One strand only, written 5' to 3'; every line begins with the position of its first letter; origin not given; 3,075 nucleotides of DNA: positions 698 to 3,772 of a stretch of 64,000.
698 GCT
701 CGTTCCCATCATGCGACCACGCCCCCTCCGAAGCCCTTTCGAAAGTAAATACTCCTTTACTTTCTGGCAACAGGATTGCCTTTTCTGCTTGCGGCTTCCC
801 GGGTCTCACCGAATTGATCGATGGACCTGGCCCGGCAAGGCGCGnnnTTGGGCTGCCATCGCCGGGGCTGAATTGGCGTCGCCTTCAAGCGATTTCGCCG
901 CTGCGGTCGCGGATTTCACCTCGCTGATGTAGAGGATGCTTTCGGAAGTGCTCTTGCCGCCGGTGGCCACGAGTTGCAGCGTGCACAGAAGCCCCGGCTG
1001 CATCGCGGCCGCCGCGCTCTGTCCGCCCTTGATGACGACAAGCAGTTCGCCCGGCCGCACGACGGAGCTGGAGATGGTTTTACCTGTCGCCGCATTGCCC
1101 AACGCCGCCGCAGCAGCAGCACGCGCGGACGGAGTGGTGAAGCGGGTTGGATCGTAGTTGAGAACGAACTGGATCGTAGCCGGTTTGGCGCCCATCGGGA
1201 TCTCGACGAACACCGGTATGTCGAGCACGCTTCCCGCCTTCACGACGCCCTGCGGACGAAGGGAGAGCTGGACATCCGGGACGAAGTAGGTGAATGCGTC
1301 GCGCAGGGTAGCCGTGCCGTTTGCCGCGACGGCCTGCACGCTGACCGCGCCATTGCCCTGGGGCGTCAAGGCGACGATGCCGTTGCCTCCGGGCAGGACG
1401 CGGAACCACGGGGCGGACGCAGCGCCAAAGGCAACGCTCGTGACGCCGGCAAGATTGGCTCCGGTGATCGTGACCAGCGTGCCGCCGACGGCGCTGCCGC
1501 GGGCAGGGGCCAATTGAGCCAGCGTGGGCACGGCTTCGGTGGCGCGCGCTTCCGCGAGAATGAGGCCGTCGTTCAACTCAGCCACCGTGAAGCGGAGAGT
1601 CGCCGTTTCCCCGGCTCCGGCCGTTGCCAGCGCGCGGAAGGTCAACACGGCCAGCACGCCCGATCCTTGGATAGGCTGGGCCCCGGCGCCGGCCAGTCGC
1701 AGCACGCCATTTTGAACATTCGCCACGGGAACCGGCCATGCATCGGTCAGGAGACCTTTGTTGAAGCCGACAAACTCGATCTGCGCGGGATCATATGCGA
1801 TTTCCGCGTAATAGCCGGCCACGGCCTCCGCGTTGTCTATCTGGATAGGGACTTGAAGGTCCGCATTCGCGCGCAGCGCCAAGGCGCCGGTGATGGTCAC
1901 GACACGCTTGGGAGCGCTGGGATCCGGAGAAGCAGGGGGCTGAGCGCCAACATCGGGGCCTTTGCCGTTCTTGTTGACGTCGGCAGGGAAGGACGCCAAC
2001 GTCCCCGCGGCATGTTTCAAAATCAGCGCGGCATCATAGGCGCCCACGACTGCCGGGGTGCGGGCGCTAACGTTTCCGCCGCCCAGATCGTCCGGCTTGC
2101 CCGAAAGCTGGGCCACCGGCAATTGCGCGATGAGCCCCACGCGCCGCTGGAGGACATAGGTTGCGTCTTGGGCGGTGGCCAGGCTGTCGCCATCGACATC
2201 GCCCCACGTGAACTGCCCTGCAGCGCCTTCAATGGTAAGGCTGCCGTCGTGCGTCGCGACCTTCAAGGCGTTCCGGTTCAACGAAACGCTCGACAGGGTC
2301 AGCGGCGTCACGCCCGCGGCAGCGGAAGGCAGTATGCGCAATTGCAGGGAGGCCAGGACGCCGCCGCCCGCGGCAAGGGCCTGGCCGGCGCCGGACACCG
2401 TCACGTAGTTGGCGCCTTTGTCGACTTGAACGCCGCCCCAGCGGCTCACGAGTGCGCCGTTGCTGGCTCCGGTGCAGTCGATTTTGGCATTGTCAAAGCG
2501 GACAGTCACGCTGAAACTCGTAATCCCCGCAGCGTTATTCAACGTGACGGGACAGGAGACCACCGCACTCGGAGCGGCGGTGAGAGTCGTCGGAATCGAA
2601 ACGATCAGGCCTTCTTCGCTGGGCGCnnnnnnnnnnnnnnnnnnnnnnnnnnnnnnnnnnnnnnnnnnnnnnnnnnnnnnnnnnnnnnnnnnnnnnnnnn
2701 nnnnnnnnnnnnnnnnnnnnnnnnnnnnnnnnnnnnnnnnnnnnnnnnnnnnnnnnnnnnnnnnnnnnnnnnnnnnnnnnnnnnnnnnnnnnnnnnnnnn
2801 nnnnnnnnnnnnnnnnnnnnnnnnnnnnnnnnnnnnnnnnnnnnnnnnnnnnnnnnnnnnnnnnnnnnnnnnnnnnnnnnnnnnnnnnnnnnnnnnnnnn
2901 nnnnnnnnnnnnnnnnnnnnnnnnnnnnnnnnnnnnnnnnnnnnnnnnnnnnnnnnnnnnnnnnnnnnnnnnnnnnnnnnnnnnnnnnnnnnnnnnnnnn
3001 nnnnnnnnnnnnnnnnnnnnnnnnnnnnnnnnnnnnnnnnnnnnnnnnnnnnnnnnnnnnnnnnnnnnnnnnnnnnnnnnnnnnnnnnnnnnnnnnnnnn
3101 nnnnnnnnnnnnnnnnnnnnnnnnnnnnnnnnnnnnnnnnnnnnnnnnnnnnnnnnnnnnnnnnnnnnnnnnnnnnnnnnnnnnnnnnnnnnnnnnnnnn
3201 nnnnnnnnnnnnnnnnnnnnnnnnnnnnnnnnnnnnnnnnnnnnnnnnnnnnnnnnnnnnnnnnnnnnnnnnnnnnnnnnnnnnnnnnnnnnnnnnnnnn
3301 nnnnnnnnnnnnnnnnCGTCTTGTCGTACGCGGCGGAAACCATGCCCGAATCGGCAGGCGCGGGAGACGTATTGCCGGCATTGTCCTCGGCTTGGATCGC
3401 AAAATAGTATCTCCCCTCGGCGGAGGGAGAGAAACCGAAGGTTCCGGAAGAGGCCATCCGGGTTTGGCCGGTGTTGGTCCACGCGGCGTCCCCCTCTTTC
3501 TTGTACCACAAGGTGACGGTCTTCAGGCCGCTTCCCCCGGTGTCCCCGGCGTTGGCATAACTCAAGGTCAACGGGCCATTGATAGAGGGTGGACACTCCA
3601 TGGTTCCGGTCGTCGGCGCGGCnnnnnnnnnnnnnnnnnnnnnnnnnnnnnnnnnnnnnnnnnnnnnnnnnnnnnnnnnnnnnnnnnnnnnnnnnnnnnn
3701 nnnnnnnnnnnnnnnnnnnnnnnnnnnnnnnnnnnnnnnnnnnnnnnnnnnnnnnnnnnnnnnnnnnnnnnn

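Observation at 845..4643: Scaffoldin-like giant surface protein (two cohesin-like domains plus dockerin-like repeat) adjacent to a dockerin/TSP3 protein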

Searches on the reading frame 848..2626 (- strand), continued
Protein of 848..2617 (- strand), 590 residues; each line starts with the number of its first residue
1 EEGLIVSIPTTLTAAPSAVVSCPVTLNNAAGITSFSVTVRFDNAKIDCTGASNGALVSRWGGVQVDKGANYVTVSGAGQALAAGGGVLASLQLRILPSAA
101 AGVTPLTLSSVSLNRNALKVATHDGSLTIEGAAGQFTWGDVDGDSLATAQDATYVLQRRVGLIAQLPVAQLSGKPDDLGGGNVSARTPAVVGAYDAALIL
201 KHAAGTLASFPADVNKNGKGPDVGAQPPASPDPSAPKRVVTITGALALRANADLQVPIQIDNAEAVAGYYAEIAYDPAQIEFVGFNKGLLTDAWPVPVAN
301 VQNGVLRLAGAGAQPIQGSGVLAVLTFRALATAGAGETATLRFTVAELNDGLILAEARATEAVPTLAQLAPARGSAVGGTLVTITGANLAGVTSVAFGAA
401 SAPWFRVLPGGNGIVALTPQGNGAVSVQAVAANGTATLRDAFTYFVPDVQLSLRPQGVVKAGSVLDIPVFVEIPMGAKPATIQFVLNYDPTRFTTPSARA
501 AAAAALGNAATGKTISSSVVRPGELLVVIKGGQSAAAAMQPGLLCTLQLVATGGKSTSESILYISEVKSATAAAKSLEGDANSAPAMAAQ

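Call 63: fold_search(model_id=the predicted structure, library=pdb)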
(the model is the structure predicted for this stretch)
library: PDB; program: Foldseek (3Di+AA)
matches with E <= 10: 1968; with E <= 0.001: 181
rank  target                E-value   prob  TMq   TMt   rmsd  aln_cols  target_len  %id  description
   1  3l8q_C                8.8e-11  1.00  0.16  0.26  19.6       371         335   13  Structure analysis of the type II cohesin dyad from the adaptor ScaA scaffoldin of Acetivibrio cellulolyticus (released 2010-05-05)
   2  3l8q_D                9.3e-11  1.00  0.17  0.29  25.9       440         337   10  Structure analysis of the type II cohesin dyad from the adaptor ScaA scaffoldin of Acetivibrio cellulolyticus (released 2010-05-05)
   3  2vn5_C                1.1e-10  1.00  0.20  0.74   3.4       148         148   16  The Clostridium cellulolyticum dockerin displays a dual binding mode for its cohesin partner (released 2008-05-20)
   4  3l8q_B                1.9e-10  1.00  0.16  0.26  20.3       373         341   14  Structure analysis of the type II cohesin dyad from the adaptor ScaA scaffoldin of Acetivibrio cellulolyticus (released 2010-05-05)
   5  3l8q_A                2.4e-10  1.00  0.16  0.27  20.4       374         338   14  Structure analysis of the type II cohesin dyad from the adaptor ScaA scaffoldin of Acetivibrio cellulolyticus (released 2010-05-05)
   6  6kgc_A                3.0e-10  1.00  0.21  0.80   2.4       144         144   20  Crystal structure of CaDoc0917(R49D)-CaCohA2 complex at pH 5.4 (released 2020-07-08)
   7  1g1k_A                3.7e-10  1.00  0.20  0.76   2.9       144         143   17  COHESIN MODULE FROM THE CELLULOSOME OF CLOSTRIDIUM CELLULOLYTICUM (released 2000-11-22)
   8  6kgd_A                6.2e-10  1.00  0.21  0.79   2.4       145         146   20  Crystal structure of CaDoc0917(R49D)-CaCohA2 complex at pH 8.0 (released 2020-07-08)
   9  6kge_A                9.4e-10  1.00  0.20  0.77   2.7       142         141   18  Crystal structure of CaDoc0917(R16D)-CaCohA2 complex at pH 5.5 (released 2020-07-08)
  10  6kgf_C                1.0e-09  1.00  0.21  0.77   3.0       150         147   20  Crystal structure of CaDoc0917(R16D)-CaCohA2 complex at pH 8.2 (released 2020-07-08)
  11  2vn6_A                1.1e-09  1.00  0.20  0.72   3.6       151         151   16  The Clostridium cellulolyticum dockerin displays a dual binding mode for its cohesin partner (released 2008-05-13)
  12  4uyq_A                1.3e-09  1.00  0.19  0.75   2.7       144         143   19  High resolution structure of the third cohesin ScaC in complex with the ScaB dockerin with a mutation in the C-termina (released 2015-04-15)
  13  2xdh                  1.4e-09  1.00  0.19  0.78   2.8       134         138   20  Non-cellulosomal cohesin from the hyperthermophilic archaeon Archaeoglobus fulgidus (released 2010-05-26)
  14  6kgf_A                1.8e-09  1.00  0.20  0.77   2.8       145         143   19  Crystal structure of CaDoc0917(R16D)-CaCohA2 complex at pH 8.2 (released 2020-07-08)
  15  2vn5_A                2.1e-09  1.00  0.19  0.75   3.0       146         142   16  The Clostridium cellulolyticum dockerin displays a dual binding mode for its cohesin partner (released 2008-05-20)
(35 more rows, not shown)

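Call 75: find_encoding_contigs(protein=P0226, flank=6000, max_places=1)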
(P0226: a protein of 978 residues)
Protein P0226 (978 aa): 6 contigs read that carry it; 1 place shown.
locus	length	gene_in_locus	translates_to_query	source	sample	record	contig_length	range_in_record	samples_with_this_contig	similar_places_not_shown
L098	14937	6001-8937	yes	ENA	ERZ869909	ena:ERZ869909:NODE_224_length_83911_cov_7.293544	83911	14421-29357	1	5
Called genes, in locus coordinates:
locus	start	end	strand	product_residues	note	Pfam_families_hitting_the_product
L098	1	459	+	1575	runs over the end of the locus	PF01839:FG-GAP (faint), PF13517:FG-GAP_3, PF22301:AUDH_beta_propeller (faint), PF13517:FG-GAP_3, PF13517:FG-GAP_3, PF16403:Bact_surface_Ig-like (weak), PF16403:Bact_surface_Ig-like, PF00404:Dockerin_1, +2 more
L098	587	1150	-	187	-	-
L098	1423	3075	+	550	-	PF00072:Response_reg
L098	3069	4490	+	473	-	PF00072:Response_reg, PF00158:Sigma54_activat, PF00493:MCM (weak), PF14532:Sigma54_activ_2, PF07724:AAA_2, PF07728:AAA_5, PF25601:AAA_lid_14, PF02954:HTH_8, +2 more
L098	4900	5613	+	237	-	PF13448:DUF4114 (weak), PF07589:PEP_exosort_dom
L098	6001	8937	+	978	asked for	PF19077:Big_13 (faint), PF16403:Bact_surface_Ig-like, PF00963:Cohesin, PF01833:TIG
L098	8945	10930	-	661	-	PF00580:UvrD-helicase, PF01443:Viral_helicase1 (faint), PF13245:AAA_19, PF13604:AAA_30 (faint), PF13361:UvrD_C, PF13538:UvrD_C_2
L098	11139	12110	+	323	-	PF00198:2-oxoacid_dh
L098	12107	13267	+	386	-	PF02595:Gly_kinase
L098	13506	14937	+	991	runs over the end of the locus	PF03710:GlnE, PF03445:DUF294 (faint), PF08335:GlnD_UR_UTase, PF03710:GlnE, PF08335:GlnD_UR_UTase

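Call 76: find_encoding_contigs(protein=P0225, flank=6000, max_places=1)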
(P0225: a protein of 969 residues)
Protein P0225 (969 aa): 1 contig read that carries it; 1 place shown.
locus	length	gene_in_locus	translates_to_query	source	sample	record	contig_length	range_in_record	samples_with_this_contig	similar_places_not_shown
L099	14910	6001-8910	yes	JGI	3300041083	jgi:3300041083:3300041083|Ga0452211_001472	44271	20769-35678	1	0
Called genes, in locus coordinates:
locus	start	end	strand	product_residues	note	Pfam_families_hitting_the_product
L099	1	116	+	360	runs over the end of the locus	PF00072:Response_reg, PF01339:CheB_methylest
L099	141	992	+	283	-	PF03705:CheR_N, PF01739:CheR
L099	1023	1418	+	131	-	PF07238:PilZ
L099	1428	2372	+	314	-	PF07291:MauE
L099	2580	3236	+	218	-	PF02353:CMAS (weak), PF13489:Methyltransf_23, PF01135:PCMT (weak), PF01209:Ubie_methyltran, PF13847:Methyltransf_31, PF08241:Methyltransf_11, PF08242:Methyltransf_12, PF13649:Methyltransf_25, +4 more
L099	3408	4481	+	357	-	PF00266:Aminotran_5, PF00155:Aminotran_1_2 (faint), PF01053:Cys_Met_Meta_PP (weak)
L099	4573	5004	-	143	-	PF07978:NIPSNAP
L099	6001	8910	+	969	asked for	PF16403:Bact_surface_Ig-like, PF00963:Cohesin, PF01833:TIG (weak)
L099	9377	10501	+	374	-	PF00158:Sigma54_activat, PF14532:Sigma54_activ_2, PF01078:Mg_chelatase (faint), PF00004:AAA (weak), PF07724:AAA_2 (weak), PF07728:AAA_5 (weak), PF25601:AAA_lid_14, PF02954:HTH_8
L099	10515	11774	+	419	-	PF02563:Poly_export, PF22461:SLBB_2 (weak), PF10531:SLBB (weak), PF22461:SLBB_2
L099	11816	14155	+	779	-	PF01656:CbiA (weak), PF13614:AAA_31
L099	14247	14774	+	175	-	PF00132:Hexapep, PF14602:Hexapep_2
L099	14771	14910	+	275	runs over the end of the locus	PF03808:Glyco_tran_WecG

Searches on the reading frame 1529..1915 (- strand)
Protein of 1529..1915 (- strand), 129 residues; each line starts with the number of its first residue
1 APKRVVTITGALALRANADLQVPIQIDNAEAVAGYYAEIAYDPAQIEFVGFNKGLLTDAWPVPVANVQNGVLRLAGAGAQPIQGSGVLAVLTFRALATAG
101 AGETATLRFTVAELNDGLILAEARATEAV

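Call 6: search_protein_families(library=pfam, proteins=[window:1529-1915:-], max_evalue=10)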
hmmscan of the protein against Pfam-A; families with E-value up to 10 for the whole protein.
seq(129 aa): 1 family
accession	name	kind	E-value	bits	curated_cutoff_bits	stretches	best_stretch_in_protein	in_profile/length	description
PF00963.24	Cohesin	-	5.4e-14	53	24.1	1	6-107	3-113/139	Cohesin domain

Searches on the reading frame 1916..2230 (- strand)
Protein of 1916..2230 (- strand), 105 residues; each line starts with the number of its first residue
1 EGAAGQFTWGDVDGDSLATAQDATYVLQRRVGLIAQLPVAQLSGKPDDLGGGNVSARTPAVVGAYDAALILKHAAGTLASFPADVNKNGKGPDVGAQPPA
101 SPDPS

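Call 6: search_protein_families(library=pfam, proteins=[window:1916-2230:-], max_evalue=10)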
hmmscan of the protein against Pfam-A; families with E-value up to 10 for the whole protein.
seq(105 aa): 1 family
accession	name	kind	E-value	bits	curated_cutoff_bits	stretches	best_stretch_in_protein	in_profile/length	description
PF00404.24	Dockerin_1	-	0.013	16.1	22.9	1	62-90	10-43/57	Dockerin type I domain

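Call 28: search_solved_structures(query=A2, max_evalue=10, show_alignments=2)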
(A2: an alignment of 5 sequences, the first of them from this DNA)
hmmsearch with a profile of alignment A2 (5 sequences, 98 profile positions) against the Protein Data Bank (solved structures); distinct sequences matched with E-value up to 10: 24.
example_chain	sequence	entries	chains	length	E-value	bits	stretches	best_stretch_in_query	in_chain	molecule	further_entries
4uyq_B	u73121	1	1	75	5.1e-07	33.1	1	3-81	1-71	Cellulosomal scaffoldin adaptor protein B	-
4uyp_B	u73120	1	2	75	2.2e-06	31.1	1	3-81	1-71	Cellulosomal scaffoldin adaptor protein B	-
8x3a_A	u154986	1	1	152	0.0004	23.9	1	7-43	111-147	Serine protease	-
8x39_A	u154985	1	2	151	0.0005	23.6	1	7-43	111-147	Serine protease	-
4fl4_A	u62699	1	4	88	0.0019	21.7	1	6-45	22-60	Glycoside hydrolase family 9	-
4dh2_B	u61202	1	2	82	0.0038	20.7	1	6-35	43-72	Dockerin type 1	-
5m2s_B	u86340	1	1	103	0.0081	19.7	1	5-26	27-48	Doc8: Type I dockerin repeat domain from family 9 glycoside hydrolase WP_009982745[Ruminoc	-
4cj0_A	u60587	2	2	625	0.018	18.6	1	4-44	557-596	ENDOGLUCANASE D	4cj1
1clc_A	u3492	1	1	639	0.018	18.6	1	4-44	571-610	ENDOGLUCANASE CELD; EC: 3.2.1.4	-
1daq_A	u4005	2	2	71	0.034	17.7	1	3-26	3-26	ENDOGLUCANASE SS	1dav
5n5p_B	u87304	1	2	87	0.035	17.6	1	3-31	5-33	Putative cellulosomal scaffoldin protein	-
5nrk_B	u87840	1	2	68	0.044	17.3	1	7-79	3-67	DocCel5: Type I dockerin repeat domain from A. cellulolyticus family 5 endoglucanase WP_01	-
2mte_A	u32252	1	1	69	0.045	17.3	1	4-26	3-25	Cellulose 1,4-beta-cellobiosidase (reducing end) CelS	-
5nrm_B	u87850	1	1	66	0.095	16.2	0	58-83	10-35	DocCel5: Type I dockerin repeat domain from A. cellulolyticus family 5 endoglucanase WP_01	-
5m2o_B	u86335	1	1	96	0.22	15.1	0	7-27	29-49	Group I Dockerin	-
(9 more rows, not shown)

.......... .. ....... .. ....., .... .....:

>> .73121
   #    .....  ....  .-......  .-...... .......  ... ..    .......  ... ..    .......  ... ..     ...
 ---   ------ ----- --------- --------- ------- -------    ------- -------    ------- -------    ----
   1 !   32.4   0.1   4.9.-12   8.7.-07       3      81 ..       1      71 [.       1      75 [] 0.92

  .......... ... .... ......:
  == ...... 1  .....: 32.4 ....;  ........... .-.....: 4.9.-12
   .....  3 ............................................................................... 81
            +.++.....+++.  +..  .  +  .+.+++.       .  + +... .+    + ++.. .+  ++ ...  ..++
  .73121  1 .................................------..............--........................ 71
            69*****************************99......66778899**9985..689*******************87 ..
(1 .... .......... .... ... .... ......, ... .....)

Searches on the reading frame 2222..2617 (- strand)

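Call 6: search_protein_families(library=pfam, proteins=[window:2222-2617:-], max_evalue=10)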
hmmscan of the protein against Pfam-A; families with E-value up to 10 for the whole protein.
seq(132 aa): 1 family
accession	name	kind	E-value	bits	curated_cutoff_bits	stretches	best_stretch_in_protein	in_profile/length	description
PF00963.24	Cohesin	-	1.3e-09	38.8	24.1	1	7-116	4-122/139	Cohesin domain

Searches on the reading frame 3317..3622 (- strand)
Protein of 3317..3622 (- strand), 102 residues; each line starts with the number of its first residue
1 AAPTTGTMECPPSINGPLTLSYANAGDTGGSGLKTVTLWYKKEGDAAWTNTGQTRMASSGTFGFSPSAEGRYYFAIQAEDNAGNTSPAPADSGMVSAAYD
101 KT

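Call 6: search_protein_families(library=pfam, proteins=[window:3317-3622:-], max_evalue=10)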
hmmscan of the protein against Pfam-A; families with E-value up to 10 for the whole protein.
seq(102 aa): 8 families
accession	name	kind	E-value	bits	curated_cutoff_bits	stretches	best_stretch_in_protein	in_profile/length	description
PF19077.6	Big_13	-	0.0012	19.8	27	1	49-87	51-92/102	Bacterial Ig-like domain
PF17963.7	Big_9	-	0.0014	19.9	23.6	1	15-88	16-84/89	Bacterial Ig domain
PF07495.19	Y_Y_Y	-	0.0072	16.6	26.6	1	41-88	14-56/65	Y_Y_Y domain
PF17210.9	SdrD_B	-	0.022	15.4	29.7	1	27-86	18-74/112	SdrD B-like domain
PF12245.14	Big_3_2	-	0.073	13.7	23.3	1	36-92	65-117/122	Bacterial Ig-like domain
PF00801.26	PKD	-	0.077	13.4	23.5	1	16-86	15-73/80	PKD domain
PF25059.1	FN3_DSCAM-DSCAML_C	-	0.11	13.3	39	1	28-86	15-72/89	DSCAM/DSCAML C-terminal Fn3-like domain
PF22352.2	K319L-like_PKD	-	0.12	12.8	27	1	38-87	32-77/84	K319L-like, PKD domain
